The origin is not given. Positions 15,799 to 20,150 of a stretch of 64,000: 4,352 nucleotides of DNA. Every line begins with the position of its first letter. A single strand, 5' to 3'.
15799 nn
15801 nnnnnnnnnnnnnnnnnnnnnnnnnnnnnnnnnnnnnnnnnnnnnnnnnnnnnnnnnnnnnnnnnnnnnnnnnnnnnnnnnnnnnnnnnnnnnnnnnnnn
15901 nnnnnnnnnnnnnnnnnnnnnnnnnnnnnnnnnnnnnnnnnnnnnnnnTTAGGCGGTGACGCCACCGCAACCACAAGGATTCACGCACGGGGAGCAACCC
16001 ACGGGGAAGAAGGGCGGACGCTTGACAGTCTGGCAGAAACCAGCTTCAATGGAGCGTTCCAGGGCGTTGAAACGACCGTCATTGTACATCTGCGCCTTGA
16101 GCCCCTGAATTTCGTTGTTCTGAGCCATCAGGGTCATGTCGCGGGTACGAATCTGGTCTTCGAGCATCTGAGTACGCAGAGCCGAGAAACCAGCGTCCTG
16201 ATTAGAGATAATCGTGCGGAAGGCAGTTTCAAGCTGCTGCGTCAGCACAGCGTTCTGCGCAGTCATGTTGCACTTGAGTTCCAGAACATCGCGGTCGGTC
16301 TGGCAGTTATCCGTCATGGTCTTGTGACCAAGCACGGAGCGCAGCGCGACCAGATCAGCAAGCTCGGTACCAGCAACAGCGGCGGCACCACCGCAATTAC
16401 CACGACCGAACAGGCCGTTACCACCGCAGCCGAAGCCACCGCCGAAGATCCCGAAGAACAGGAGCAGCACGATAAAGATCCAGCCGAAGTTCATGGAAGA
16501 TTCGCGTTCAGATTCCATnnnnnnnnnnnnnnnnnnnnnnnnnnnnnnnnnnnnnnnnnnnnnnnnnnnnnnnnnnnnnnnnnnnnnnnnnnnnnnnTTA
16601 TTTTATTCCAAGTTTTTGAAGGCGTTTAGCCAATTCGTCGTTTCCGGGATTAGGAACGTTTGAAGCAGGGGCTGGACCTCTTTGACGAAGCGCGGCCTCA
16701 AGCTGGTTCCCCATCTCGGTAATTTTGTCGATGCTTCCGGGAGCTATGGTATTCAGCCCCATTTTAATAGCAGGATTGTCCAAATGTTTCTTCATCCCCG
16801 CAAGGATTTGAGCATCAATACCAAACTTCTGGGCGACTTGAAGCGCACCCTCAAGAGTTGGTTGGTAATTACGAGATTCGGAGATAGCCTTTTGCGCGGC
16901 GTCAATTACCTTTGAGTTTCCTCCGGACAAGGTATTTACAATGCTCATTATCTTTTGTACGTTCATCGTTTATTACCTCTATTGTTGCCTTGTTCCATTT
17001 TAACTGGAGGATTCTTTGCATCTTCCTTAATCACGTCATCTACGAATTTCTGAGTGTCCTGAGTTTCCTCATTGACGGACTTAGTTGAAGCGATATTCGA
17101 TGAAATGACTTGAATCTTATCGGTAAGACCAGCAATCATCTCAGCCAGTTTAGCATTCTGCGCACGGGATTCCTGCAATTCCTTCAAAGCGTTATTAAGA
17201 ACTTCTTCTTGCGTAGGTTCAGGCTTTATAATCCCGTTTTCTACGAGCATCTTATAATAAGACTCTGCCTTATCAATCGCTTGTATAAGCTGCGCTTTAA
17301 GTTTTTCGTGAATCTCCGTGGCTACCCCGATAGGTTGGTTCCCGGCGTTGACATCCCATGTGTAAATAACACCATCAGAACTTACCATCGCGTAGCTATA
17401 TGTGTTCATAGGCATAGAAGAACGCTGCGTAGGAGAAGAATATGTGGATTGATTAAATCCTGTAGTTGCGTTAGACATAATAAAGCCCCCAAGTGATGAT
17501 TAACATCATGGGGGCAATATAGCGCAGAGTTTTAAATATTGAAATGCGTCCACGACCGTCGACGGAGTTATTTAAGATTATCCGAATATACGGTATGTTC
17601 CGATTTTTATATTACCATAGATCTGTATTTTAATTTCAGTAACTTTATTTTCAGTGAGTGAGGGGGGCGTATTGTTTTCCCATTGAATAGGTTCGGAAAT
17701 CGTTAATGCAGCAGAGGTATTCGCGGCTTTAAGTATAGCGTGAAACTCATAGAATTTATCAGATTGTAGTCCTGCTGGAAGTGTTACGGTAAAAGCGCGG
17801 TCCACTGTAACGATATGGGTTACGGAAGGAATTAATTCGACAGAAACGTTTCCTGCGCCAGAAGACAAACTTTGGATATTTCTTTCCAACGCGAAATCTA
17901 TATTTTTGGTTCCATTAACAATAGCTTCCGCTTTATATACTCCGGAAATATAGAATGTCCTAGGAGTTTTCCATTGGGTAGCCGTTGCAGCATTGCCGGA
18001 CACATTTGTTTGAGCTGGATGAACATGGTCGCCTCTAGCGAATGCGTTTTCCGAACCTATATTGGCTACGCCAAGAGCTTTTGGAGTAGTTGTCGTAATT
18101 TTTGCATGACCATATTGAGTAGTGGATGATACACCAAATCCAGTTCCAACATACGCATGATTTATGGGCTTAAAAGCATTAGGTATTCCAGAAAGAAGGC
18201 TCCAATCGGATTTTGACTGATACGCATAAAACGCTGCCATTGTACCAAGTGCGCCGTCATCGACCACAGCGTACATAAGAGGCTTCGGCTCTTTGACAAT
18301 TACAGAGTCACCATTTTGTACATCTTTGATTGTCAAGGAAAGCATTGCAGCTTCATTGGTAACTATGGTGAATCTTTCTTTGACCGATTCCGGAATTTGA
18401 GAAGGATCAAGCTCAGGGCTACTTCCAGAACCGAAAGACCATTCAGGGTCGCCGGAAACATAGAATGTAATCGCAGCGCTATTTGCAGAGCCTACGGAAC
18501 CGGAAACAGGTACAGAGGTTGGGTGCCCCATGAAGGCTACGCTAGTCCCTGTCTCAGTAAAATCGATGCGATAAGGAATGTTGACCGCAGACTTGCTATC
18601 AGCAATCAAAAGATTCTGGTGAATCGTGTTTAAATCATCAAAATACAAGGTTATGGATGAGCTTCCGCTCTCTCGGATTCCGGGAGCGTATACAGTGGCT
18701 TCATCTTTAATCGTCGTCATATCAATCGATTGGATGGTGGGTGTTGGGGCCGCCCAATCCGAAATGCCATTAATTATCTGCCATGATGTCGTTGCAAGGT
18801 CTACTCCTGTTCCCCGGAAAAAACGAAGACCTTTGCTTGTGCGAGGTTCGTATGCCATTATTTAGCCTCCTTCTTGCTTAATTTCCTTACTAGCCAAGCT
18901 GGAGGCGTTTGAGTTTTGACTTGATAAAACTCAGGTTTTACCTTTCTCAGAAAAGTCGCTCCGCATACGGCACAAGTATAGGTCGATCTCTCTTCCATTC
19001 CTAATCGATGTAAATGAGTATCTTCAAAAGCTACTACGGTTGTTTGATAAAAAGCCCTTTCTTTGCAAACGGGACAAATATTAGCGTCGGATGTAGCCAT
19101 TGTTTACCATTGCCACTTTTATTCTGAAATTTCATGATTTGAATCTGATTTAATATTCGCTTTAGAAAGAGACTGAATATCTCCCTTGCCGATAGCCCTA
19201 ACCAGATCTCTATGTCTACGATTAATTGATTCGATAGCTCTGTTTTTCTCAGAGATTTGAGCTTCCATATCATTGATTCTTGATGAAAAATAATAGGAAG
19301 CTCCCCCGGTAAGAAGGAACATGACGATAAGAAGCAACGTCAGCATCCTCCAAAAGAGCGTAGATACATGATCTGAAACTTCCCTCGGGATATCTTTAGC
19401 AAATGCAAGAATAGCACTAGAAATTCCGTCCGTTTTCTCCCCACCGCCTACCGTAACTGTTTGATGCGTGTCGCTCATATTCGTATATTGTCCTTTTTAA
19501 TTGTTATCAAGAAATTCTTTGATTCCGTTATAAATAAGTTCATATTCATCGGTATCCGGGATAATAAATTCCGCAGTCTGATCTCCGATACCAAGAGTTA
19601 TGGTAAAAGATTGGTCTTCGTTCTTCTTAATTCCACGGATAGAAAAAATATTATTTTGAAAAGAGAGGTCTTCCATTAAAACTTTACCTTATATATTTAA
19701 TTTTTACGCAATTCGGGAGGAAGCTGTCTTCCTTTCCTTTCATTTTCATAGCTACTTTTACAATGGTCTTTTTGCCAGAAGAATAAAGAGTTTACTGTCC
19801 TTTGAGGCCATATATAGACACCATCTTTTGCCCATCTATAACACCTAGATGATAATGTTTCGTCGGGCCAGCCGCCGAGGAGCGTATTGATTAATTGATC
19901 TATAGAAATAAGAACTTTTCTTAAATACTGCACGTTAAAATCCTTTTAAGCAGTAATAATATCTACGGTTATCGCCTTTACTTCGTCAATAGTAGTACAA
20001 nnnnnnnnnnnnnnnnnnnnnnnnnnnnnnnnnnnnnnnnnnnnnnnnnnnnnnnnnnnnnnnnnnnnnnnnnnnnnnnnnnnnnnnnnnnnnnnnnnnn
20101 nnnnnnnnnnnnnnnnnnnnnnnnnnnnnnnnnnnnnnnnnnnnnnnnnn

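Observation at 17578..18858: A second gene fusing the major-tail-protein N-domain to a fiber-like C-terminus, outside the tail-tube module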

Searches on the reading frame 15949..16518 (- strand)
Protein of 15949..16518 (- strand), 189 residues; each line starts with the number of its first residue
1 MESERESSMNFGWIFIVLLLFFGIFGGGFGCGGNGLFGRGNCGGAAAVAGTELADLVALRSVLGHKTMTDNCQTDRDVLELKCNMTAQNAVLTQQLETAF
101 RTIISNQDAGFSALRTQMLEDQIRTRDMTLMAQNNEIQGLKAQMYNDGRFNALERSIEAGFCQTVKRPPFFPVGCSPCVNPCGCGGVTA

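Call 10: search_protein_families(library=phrogs, proteins=[window:15949-16518:-], max_evalue=0.001)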
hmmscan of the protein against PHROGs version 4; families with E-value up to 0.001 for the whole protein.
window:15949-16518:- (189 aa): 0 families

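Call 45: search_protein_families(library=pfam, proteins=[window:15949-16518:-], max_evalue=0.1)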
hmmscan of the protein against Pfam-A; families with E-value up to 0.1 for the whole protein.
window:15949-16518:- (189 aa): 1 family
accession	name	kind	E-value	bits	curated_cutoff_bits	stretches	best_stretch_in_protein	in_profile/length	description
PF04607.23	RelA_SpoT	-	0.049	14.3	27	1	51-133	21-99/113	Region found in RelA / SpoT proteins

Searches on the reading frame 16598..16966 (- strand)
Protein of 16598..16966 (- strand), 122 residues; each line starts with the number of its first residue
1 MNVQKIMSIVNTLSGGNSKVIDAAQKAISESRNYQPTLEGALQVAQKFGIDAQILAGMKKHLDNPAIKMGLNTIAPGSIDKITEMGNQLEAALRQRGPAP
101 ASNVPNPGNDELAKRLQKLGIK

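Call 10: search_protein_families(library=phrogs, proteins=[window:16598-16966:-], max_evalue=0.001)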
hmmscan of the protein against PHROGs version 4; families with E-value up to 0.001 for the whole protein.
window:16598-16966:- (122 aa): 0 families

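Call 45: search_protein_families(library=pfam, proteins=[window:16598-16966:-], max_evalue=0.1)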
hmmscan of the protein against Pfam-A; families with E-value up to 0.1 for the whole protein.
window:16598-16966:- (122 aa): 1 family
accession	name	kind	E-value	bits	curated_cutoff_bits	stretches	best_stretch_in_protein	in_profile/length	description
PF03743.19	TrbI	-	0.07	13.4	35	0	12-39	144-171/188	Bacterial conjugation TrbI-like protein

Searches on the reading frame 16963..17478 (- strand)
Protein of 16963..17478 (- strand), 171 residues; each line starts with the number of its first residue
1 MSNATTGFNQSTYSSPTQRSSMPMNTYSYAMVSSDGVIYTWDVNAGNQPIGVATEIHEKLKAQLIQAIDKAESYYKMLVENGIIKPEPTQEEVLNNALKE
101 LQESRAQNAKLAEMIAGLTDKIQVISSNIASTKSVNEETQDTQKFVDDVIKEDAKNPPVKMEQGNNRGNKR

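Call 10: search_protein_families(library=phrogs, proteins=[window:16963-17478:-], max_evalue=0.001)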
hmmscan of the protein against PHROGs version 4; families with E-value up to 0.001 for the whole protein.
window:16963-17478:- (171 aa): 0 families

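Call 45: search_protein_families(library=pfam, proteins=[window:16963-17478:-], max_evalue=0.1)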
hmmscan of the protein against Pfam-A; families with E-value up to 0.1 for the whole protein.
window:16963-17478:- (171 aa): 5 families
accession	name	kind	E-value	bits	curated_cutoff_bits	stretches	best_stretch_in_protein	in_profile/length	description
PF15035.11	Rootletin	-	0.003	18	36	1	86-154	63-132/188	Ciliary rootlet component, centrosome cohesion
PF13863.11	DUF4200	-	0.024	15.4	29.7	1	92-151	59-118/119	Domain of unknown function (DUF4200)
PF18241.6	AvrM-A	-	0.029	15.2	27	1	90-162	37-109/147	Flax-rust effector AvrM-A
PF24760.1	TPR_IF140_C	-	0.035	14.9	27.4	1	93-161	27-96/124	IF140 C-terminal TPR domain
PF09177.16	STX6_10_61_N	-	0.054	14.5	29.4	1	61-150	7-92/99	Syntaxin 6/10/61, N-terminal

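Call 75: search_protein_families(library=ncbifam, proteins=[window:16963-17478:-], max_evalue=0.01)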
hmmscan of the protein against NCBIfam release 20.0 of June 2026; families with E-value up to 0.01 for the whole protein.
window:16963-17478:- (171 aa): 1 family
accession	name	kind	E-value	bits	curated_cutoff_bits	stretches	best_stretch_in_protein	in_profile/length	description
NF049872.2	cytotoxin_MakB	equivalog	0.00088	18.7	240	1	51-133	103-183/349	alpha-pore-forming cytotoxin subunit MakB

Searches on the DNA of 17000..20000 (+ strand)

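Call 6: search_dna_similar(query=window:17000-20000:+, collection=phages, mode=near, max_rows=25)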
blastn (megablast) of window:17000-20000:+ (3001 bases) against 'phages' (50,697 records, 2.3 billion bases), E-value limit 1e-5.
No match.

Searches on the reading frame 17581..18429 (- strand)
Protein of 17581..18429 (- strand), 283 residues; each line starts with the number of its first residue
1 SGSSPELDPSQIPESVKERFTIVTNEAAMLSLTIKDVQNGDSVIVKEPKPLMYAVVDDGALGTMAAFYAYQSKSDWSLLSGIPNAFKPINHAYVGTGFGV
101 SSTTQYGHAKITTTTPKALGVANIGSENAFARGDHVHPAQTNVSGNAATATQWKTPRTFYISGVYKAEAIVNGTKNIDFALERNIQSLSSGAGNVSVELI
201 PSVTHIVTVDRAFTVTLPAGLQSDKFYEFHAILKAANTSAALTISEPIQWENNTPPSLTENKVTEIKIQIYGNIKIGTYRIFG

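Call 31: search_protein_families(library=pfam, proteins=[window:17581-18429:-], max_evalue=1)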
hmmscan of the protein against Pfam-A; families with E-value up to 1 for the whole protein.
seq(283 aa): 0 families

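Call 53: search_solved_structures(query=A3, max_evalue=1, show_alignments=3)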
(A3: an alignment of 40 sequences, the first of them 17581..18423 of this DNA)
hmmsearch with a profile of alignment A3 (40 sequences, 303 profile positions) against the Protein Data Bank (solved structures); distinct sequences matched with E-value up to 1: 3.
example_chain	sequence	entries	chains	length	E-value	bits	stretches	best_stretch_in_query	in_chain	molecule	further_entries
6e3c_C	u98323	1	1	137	8.7e-09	38.4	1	184-222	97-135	Dec protein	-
8vbx_R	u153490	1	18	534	0.00013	24.7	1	183-225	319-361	Tail fiber (gp47)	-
9d93_La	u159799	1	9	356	0.78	12.3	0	91-135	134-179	Tail collar fibers, gp4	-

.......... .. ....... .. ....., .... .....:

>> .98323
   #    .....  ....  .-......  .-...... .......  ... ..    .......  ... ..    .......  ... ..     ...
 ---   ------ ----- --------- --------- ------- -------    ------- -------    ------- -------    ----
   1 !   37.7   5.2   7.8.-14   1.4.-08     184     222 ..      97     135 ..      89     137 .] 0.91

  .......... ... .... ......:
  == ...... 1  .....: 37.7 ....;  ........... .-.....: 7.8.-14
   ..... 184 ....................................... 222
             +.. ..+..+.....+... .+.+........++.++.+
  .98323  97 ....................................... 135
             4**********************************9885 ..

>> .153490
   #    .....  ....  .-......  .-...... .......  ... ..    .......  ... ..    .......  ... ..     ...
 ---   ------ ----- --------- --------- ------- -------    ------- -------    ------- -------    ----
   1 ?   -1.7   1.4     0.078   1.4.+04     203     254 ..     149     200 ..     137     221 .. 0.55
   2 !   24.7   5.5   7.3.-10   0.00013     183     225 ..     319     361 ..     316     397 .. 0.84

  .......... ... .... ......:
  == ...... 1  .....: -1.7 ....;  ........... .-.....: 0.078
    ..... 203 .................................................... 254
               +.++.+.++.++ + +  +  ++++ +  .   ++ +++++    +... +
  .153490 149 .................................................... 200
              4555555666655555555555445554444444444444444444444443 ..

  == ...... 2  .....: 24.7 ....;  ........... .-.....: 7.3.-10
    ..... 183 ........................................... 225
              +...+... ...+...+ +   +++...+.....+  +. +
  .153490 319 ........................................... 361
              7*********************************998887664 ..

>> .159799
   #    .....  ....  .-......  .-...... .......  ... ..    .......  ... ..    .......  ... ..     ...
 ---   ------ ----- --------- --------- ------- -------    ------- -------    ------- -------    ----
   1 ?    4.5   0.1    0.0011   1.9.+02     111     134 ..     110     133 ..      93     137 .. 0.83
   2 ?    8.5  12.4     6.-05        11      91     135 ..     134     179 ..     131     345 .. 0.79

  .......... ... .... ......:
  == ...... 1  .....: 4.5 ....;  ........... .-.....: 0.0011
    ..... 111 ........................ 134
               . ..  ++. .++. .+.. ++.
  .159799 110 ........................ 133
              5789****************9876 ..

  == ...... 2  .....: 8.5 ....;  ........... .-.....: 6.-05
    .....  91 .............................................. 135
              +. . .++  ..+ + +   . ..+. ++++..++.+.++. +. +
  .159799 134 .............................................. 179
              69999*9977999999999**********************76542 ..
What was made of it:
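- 17869..18093 (-): One fibre-repeat unit, aa 256-330 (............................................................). A profile search hits the C-terminal region of phage L Dec (6e3c, E = 8.7e-9) and the PhiM1 tail fibre gp47 (8vbx, E = 1.3e-4) (call 53).
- On Fibre-repeat proteins with the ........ / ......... unit (Dec C-terminal type): Dec 6e3c hits at E = 8.7e-9 (call 53). Inferred from homology to the C-terminal region of Dec (call 53).
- A trimer-forming fibre unit (call 53) would rarely find three neighbours if it were incorporated at random.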

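Call 60: predict_structure(alignment_id=A3)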
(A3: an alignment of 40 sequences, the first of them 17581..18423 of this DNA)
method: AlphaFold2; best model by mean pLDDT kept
length: 281 residues; sequences in the alignment: 40
mean_pLDDT: 62.4   pTM: 0.34
mean pLDDT of the five models: 62.4, 61.4, 60.7, 60.5, 57.9
residues with pLDDT >= 90: 39; 70-90: 50; 50-70: 106; < 50: 86
segments of 3 or more residues with pLDDT < 50: 88-91, 95-97, 184-208, 243-265, 267-281
pLDDT, mean of each block of 10 residues (from residue 1): 69 82 96 93 87 95 88 53 53 51 56 66 61 60 61 80 73 76 44 39 44 55 52 50 43 38 43 41 36
secondary structure, 60 per line:
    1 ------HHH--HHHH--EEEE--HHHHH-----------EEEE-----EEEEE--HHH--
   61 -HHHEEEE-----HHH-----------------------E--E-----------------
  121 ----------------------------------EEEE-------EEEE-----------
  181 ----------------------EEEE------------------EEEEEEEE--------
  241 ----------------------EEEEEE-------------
elements in order: H12-15 E18-21 H24-28 E40-43 E49-53 E65-68 E155-158 E166-169 E203-206 E225-232 E263-268
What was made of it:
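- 18214..18393 (-): Small alpha/beta domain, aa 156-215 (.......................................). This is the only confidently modelled C-terminal part, with pLDDT 82-96 (call 60).
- On Fibre-repeat proteins with the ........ / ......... unit (Dec C-terminal type): The monomer model of this part has low confidence (call 60).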

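Call 63: fold_search(model_id=the predicted structure, library=pdb)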
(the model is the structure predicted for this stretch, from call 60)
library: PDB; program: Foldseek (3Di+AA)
matches with E <= 10: 62; with E <= 0.001: 0
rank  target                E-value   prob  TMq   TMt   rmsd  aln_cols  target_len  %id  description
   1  1szr_A                2.9e+00  0.04  0.10  0.08   7.7        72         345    6  A Dimer interface mutant of ornithine decarboxylase reveals structure of gem diamine intermediate (released 2004-10-26)
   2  5b2g_F                3.3e+00  0.03  0.11  0.21  13.9       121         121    7  Crystal structure of human claudin-4 in complex with C-terminal fragment of Clostridium perfringens enterotoxin (released 2016-10-05)
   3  3kw2_A                3.5e+00  0.08  0.13  0.15   4.7        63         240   10  Crystal structure of probable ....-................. from Porphyromonas gingivalis (released 2010-01-19)
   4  6x3m_A                3.7e+00  0.01  0.13  0.11  49.4       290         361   14  Crystal structure of full-length Streptococcal bacteriophage hyaluronidase in complex with unsaturated hyaluronan octa (released 2021-06-09)
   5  8i4x_B                4.5e+00  0.07  0.13  0.04   5.6        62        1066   13  Cryo-EM structure of 5-subunit Smc5/6 (released 2024-06-26)
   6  3ziw_A                4.8e+00  0.01  0.07  0.07  14.9       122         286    8  Clostridium perfringens enterotoxin, D48A mutation and N-terminal 37 residues deleted (released 2014-01-29)
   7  6ov6_B                4.8e+00  0.00  0.06  0.07  31.4       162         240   10  CRYSTALLOGRAPHIC STRUCTURE OF THE C24 PROTEIN FROM THE ANTARCTIC MICROORGANISM BIZIONIA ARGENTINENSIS (released 2020-08-05)
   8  4k44_B                5.1e+00  0.09  0.13  0.30   3.6        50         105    8  Auto-inhibition and phosphorylation-induced activation of PLC-gamma isozymes (released 2013-06-26)
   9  7u6p_A                5.1e+00  0.03  0.10  0.07   7.5        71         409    6  Structure of an intellectual disability-associated ornithine decarboxylase variant G84R (released 2022-10-19)
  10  2tod_A                5.1e+00  0.02  0.10  0.08   7.5        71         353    7  ORNITHINE DECARBOXYLASE FROM TRYPANOSOMA BRUCEI K69A MUTANT IN COMPLEX WITH ALPHA-DIFLUOROMETHYLORNITHINE (released 1999-11-17)
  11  7u6u_B                5.1e+00  0.02  0.10  0.07   7.7        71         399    7  Structure of an intellectual disability-associated ornithine decarboxylase variant G84R in complex with PLP (released 2022-10-19)
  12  7u6u_A                5.1e+00  0.02  0.09  0.07   7.8        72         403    7  Structure of an intellectual disability-associated ornithine decarboxylase variant G84R in complex with PLP (released 2022-10-19)
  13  6x3m_D                5.1e+00  0.01  0.14  0.11  53.9       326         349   14  Crystal structure of full-length Streptococcal bacteriophage hyaluronidase in complex with unsaturated hyaluronan octa (released 2021-06-09)
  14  1f3t_B                5.5e+00  0.02  0.10  0.08   7.7        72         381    7  CRYSTAL STRUCTURE OF TRYPANOSOMA BRUCEI ORNITHINE DECARBOXYLASE (ODC) COMPLEXED WITH PUTRESCINE, ODC'S REACTION PRODUC (released 2000-11-22)
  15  7s3f_A                5.5e+00  0.02  0.10  0.07   7.7        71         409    6  Structure of cofactor pyridoxal 5-phosphate bound human ornithine decarboxylase in complex with its inhibitor 1-amino- (released 2021-12-15)
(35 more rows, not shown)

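Call 78: fold_search(model_id=the predicted structure, library=viral)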
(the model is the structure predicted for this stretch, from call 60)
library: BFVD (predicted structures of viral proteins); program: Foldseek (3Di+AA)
matches with E <= 10: 225; with E <= 0.001: 9
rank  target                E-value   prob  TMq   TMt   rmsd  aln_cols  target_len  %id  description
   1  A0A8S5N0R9            1.2e-07  1.00  0.19  0.16  30.8       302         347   20  Uncharacterized protein [Siphoviridae sp. ctdYc1]
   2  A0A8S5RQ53            9.2e-07  1.00  0.19  0.25  19.2       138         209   26  Uncharacterized protein [virus sp. ctrcb4]
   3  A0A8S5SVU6            1.5e-05  1.00  0.19  0.11  18.2       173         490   21  Dec protein, OB-Fold, Decoration, VIRAL PROTEIN [Siphoviridae sp. ctZHD14]
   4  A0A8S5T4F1            3.4e-05  1.00  0.19  0.05  11.2        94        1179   29  Minor tail protein [Siphoviridae sp. ctlNl18]
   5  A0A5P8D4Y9            3.3e-04  1.00  0.16  0.12  18.8       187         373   16  Minor tail protein [Gordonia phage Jabberwocky]
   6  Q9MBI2                3.3e-04  0.85  0.17  0.14  21.7       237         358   18  Gp22 [Corynebacterium phage BFK20]
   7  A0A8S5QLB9            6.7e-04  0.91  0.17  0.12  35.2       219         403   18  Dec protein, OB-Fold, Decoration, VIRAL PROTEIN [CrAss-like virus sp. ctYsL76]
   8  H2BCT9                6.7e-04  0.69  0.14  0.05  23.0       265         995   16  (no name in the UniProt tables at hand)
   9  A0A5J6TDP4            9.8e-04  0.96  0.18  0.17  29.2       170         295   17  (no name in the UniProt tables at hand)
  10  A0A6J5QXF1            1.5e-03  0.54  0.18  0.07  33.2       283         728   15  Uncharacterized protein [uncultured Caudovirales phage]
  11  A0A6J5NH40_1          2.5e-03  0.23  0.14  0.06  30.0       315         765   17  Major tropism determinant N-terminal domain-containing protein [uncultured Caudovirales phage]
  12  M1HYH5                7.0e-03  0.30  0.17  0.09  24.3       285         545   18  (no name in the UniProt tables at hand)
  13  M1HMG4                2.3e-02  0.15  0.16  0.14  35.0       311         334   17  (no name in the UniProt tables at hand)
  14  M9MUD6                4.4e-02  0.16  0.17  0.10  26.5       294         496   12  (no name in the UniProt tables at hand)
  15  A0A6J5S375            4.4e-02  0.06  0.10  0.04  21.2       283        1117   17  Uncharacterized protein [uncultured Caudovirales phage]
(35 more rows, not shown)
